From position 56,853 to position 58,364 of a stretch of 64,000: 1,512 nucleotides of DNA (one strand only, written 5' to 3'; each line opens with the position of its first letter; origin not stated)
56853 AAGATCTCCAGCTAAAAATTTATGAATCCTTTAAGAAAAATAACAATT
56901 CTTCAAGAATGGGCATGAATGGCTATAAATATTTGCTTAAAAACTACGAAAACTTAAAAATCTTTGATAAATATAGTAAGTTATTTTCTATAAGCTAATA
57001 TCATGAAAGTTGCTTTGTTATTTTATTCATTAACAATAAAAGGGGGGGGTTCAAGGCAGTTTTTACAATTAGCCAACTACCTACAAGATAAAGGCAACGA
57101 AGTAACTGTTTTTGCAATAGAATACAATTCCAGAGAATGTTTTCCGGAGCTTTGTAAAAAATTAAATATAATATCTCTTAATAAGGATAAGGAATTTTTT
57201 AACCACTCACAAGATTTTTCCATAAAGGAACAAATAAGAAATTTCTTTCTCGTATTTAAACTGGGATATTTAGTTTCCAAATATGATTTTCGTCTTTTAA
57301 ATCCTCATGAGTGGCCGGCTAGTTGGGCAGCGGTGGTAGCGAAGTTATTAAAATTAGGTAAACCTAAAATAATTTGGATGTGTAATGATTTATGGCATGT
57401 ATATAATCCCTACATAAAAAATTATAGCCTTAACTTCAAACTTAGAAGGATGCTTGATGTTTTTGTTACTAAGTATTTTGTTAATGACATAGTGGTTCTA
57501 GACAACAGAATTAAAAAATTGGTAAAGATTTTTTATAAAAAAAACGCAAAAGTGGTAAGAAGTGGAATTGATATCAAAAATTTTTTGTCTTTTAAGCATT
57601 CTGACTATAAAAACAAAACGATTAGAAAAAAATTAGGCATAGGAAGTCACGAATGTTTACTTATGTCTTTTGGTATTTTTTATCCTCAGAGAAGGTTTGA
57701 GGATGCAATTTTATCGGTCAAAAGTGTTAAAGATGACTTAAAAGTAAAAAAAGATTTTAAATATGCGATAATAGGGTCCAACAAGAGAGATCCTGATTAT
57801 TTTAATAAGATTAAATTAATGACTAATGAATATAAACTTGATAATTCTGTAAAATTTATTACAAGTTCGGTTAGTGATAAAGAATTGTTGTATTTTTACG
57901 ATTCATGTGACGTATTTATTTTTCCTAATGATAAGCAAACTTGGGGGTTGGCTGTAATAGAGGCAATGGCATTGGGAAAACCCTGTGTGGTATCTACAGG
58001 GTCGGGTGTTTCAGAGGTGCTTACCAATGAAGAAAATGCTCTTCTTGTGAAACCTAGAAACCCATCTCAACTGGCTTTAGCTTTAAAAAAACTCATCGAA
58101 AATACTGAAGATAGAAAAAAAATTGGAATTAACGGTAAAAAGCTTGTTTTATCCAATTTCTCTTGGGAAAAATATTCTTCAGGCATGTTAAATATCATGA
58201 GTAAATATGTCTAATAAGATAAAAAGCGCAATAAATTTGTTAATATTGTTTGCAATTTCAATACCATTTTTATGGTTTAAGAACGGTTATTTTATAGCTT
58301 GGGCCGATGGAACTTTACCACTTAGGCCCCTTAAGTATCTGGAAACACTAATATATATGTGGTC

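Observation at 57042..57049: G8 homopolymer at codons 13-15 of a GT4 glycosyltransferase in a 30% GC genome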

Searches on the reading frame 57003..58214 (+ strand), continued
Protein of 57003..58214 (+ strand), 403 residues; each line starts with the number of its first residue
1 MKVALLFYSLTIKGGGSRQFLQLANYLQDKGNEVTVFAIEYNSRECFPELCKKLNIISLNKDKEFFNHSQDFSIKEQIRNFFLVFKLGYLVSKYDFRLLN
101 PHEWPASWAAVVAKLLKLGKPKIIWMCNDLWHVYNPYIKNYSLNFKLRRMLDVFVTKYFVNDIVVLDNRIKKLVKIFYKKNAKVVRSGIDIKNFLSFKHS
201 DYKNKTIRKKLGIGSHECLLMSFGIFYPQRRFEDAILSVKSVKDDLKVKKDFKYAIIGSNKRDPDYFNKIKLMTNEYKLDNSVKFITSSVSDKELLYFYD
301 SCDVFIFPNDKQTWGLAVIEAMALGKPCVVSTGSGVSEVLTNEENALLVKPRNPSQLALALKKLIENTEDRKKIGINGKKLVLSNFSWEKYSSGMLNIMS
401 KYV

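Call 27: search_solved_structures(query=A2, max_evalue=0.00001, show_alignments=3)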
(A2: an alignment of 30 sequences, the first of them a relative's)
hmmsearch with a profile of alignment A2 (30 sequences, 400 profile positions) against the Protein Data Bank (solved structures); distinct sequences matched with E-value up to 0.00001: 77 (the best 60 are shown).
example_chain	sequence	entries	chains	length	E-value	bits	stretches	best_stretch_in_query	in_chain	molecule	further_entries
6kih_A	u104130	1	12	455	7.3e-31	110.6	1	12-397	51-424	Tll1590 protein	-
2jjm_A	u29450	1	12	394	1.2e-30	109.9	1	13-397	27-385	GLYCOSYL TRANSFERASE, GROUP 1 FAMILY PROTEIN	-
3mbo_A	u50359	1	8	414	1.5e-30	109.6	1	13-397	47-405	Glycosyltransferase, group 1 family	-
3c4q_A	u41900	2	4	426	1.5e-29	106.4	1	12-398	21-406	Predicted glycosyltransferases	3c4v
3c48_A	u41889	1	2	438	1.6e-29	106.2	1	12-398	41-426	Predicted glycosyltransferases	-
5d00_A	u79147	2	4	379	2.9e-27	98.8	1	196-397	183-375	N-acetyl-alpha-D-glucosaminyl L-malate synthase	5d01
3okc_A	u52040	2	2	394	5e-24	88.1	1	189-396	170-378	GDP-mannose-dependent alpha-(1-6)-phosphatidylinositol monomannoside mannosyltransferase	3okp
3oka_A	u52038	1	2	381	5.2e-24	88.1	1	189-396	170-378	GDP-mannose-dependent alpha-(1-6)-phosphatidylinositol monomannoside mannosyltransferase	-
5i45_A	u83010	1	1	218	1.9e-23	86.2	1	190-397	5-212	Glycosyl transferases group 1 family protein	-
6tvp_A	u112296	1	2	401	2.3e-23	86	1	81-397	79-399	Alpha-maltose-1-phosphate synthase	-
7mi0_A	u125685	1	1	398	1.3e-21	80.2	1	7-399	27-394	Glycosyltransferase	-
4xso_B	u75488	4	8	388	1e-20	77.3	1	63-384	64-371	Alr3699 protein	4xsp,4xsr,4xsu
6n1x_A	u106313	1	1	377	1.5e-20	76.7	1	1-397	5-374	Glycosyltransferase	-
6d9t_A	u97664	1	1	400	1.8e-20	76.4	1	1-397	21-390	Glycosyl transferase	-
3fro_A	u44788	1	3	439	8.6e-18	67.6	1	187-394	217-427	GlgA glycogen synthase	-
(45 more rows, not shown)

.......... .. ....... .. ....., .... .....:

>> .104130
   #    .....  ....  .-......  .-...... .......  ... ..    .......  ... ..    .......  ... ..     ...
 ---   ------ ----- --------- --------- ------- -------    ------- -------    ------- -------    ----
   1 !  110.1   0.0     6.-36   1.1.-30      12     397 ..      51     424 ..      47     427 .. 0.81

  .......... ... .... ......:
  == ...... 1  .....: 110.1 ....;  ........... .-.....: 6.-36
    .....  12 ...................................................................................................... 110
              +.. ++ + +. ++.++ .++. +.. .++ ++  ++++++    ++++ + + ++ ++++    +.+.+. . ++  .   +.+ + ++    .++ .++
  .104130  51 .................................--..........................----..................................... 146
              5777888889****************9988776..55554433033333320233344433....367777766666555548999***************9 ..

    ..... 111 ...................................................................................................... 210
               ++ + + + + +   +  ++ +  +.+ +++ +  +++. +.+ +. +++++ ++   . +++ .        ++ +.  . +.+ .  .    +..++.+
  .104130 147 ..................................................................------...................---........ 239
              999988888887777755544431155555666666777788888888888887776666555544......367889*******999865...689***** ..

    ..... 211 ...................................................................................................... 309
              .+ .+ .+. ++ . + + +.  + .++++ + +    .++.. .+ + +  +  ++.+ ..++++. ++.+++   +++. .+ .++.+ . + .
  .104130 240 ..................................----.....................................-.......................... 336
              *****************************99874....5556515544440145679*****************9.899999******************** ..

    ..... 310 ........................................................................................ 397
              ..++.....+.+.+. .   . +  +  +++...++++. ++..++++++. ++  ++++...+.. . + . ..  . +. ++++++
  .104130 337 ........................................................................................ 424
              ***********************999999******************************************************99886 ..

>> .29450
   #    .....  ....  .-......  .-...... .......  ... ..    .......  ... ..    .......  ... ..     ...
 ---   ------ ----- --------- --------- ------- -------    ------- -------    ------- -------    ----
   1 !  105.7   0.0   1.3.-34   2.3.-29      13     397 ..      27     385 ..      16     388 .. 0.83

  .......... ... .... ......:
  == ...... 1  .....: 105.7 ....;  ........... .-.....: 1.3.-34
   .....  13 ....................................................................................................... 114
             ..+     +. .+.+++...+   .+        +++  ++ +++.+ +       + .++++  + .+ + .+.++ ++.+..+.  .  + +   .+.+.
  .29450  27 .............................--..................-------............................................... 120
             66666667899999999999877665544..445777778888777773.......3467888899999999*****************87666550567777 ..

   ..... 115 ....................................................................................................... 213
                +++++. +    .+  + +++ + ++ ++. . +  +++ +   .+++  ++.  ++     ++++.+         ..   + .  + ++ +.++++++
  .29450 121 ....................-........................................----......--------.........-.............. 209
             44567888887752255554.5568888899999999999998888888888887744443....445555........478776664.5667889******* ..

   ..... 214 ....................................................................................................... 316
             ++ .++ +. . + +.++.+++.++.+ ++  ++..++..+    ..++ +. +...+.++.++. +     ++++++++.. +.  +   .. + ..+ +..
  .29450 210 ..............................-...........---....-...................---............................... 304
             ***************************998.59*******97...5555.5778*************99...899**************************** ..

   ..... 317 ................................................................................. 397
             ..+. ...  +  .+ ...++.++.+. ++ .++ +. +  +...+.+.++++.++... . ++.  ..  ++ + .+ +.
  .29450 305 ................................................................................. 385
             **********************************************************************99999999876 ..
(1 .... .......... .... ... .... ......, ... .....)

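Call 47: predict_structure(alignment_id=A2)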
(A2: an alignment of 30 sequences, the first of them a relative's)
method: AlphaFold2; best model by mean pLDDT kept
length: 403 residues; sequences in the alignment: 30
mean_pLDDT: 94.6   pTM: 0.92
mean pLDDT of the five models: 94.6, 94.0, 93.7, 93.6, 93.1
residues with pLDDT >= 90: 351; 70-90: 43; 50-70: 9; < 50: 0
segments of 3 or more residues with pLDDT < 50: none
pLDDT, mean of each block of 10 residues (from residue 1): 97 93 97 97 93 96 67 81 97 98 95 96 96 83 89 96 97 97 97 96 95 94 94 98 94 96 94 98 94 95 98 95 99 97 98 98 98 99 98 98 93
secondary structure, 60 per line:
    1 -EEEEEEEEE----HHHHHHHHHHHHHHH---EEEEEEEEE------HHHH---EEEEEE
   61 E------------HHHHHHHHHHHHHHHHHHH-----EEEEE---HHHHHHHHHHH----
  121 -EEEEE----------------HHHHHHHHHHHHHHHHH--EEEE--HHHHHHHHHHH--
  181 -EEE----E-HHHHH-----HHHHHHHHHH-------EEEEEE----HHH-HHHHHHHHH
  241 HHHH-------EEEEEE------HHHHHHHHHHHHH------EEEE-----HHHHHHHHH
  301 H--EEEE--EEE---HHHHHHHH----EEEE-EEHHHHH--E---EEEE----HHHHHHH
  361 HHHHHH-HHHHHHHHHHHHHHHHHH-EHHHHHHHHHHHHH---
elements in order: E2-10 H15-29 E33-41 H48-51 E55-61 H74-92 E98-102 H106-116 E122-126 H143-159 E162-165 H168-178 E182-184 H191-195 H201-210 E218-223 H232-244 E252-257 H264-276 E283-286 H292-301 E304-307 E310-312 H316-323 E328-331 H335-339 E346-349 H354-366 H368-385 H388-400

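Call 56: fold_search(model_id=the predicted structure, library=pdb)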
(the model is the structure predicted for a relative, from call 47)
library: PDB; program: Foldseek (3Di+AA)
matches with E <= 10: 1287; with E <= 0.001: 440
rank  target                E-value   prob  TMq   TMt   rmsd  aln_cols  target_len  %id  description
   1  4xso_A                1.3e-21  1.00  0.78  0.85   4.4       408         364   18  Crystal structure of apo-form Alr3699/HepE from Anabaena sp. strain PCC 7120 (released 2016-01-13)
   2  7mi0                  2.5e-21  1.00  0.75  0.79   4.6       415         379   18  Crystal Structure of Glycosyltransferase from Rickettsia africae ESF-5 (released 2021-04-28)
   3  4xsu_B                3.3e-21  1.00  0.79  0.87   4.2       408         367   17  Crystal structure of Anabaena Alr3699/HepE in complex with UDP and glucose (released 2016-01-13)
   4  3c4q_A                4.4e-21  1.00  0.80  0.82   3.7       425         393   18  Structure of the retaining glycosyltransferase MshA : The first step in mycothiol biosynthesis. Organism : Corynebacte (released 2008-04-01)
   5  4xsu_A                4.9e-21  1.00  0.78  0.85   4.3       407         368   17  Crystal structure of Anabaena Alr3699/HepE in complex with UDP and glucose (released 2016-01-13)
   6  4xsp_A                9.6e-21  1.00  0.76  0.83   4.5       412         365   17  Crystal structure of Anabaena Alr3699/HepE in complex with UDP (released 2016-01-13)
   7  6kih_B                2.0e-20  1.00  0.80  0.81   4.0       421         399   19  Sucrose-phosphate synthase (tll1590) from Thermosynechococcus elongatus (released 2020-05-27)
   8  3mbo_D                2.6e-20  1.00  0.77  0.84   4.0       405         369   18  Crystal Structure of the Glycosyltransferase BaBshA bound with UDP and L-malate (released 2010-09-29)
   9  3c48_B                2.9e-20  1.00  0.48  0.49  11.1       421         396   18  Structure of the retaining glycosyltransferase MshA: The first step in mycothiol biosynthesis. Organism: Corynebacteri (released 2008-03-25)
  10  6kih_A                3.5e-20  1.00  0.78  0.78   4.4       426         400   18  Sucrose-phosphate synthase (tll1590) from Thermosynechococcus elongatus (released 2020-05-27)
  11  3fro_A                4.6e-20  1.00  0.73  0.68   6.2       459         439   21  Crystal structure of Pyrococcus abyssi glycogen synthase with open and closed conformations (released 2010-01-12)
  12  5d00_A                5.7e-20  1.00  0.77  0.85   4.2       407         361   17  Crystal structure of BshA from B. subtilis complexed with N-acetylglucosaminyl-malate and UMP (released 2016-09-07)
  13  3c4q_B                6.1e-20  1.00  0.79  0.81   4.0       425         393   19  Structure of the retaining glycosyltransferase MshA : The first step in mycothiol biosynthesis. Organism : Corynebacte (released 2008-04-01)
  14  4xsr_B                7.6e-20  1.00  0.79  0.87   3.4       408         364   16  Crystal structure of Anabaena Alr3699/HepE in complex with UDP-glucose (released 2016-01-13)
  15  6n1x                  1.4e-19  1.00  0.79  0.84   4.0       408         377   17  BshA from Staphylococcus aureus complexed with UDP and N-acetylglucosamine (released 2019-08-21)
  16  2jjm_A                1.5e-19  1.00  0.75  0.84   4.0       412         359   18  Crystal Structure of a family GT4 glycosyltransferase from Bacillus anthracis ORF BA1558. (released 2008-08-05)
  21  3mbo_C                5.4e-19  1.00  0.78  0.84   3.7       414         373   18  Crystal Structure of the Glycosyltransferase BaBshA bound with UDP and L-malate (released 2010-09-29)
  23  3mbo_A                6.7e-19  1.00  0.77  0.83   4.0       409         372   19  Crystal Structure of the Glycosyltransferase BaBshA bound with UDP and L-malate (released 2010-09-29)
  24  3mbo_E                7.1e-19  1.00  0.80  0.86   3.9       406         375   18  Crystal Structure of the Glycosyltransferase BaBshA bound with UDP and L-malate (released 2010-09-29)
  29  3mbo_F                2.9e-18  1.00  0.75  0.81   4.4       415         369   18  Crystal Structure of the Glycosyltransferase BaBshA bound with UDP and L-malate (released 2010-09-29)
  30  3mbo_G                4.2e-18  1.00  0.74  0.81   4.7       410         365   17  Crystal Structure of the Glycosyltransferase BaBshA bound with UDP and L-malate (released 2010-09-29)
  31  3c48_A                4.2e-18  1.00  0.49  0.49  11.0       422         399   19  Structure of the retaining glycosyltransferase MshA: The first step in mycothiol biosynthesis. Organism: Corynebacteri (released 2008-03-25)
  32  3mbo_B                6.3e-18  1.00  0.76  0.82   4.2       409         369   18  Crystal Structure of the Glycosyltransferase BaBshA bound with UDP and L-malate (released 2010-09-29)
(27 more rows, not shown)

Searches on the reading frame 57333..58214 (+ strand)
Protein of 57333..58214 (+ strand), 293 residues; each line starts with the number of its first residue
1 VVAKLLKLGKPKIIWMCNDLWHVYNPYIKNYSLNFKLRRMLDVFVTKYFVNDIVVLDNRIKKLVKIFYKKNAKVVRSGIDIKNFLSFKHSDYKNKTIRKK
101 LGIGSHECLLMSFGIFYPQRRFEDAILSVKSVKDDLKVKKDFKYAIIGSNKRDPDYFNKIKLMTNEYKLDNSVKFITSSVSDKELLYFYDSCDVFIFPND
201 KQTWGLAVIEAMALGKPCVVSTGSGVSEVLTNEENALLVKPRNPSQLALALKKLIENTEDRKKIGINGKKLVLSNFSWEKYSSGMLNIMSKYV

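Call 53: find_encoding_contigs(protein=window:57333-58214:+, flank=3000, max_places=6)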
Protein window:57333-58214:+ (293 aa): no gene with exactly this product is on record in the collection.

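Call 54: find_encoding_contigs(protein=window:57378-58214:+, flank=3000, max_places=6)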
Protein window:57378-58214:+ (278 aa): no gene with exactly this product is on record in the collection.
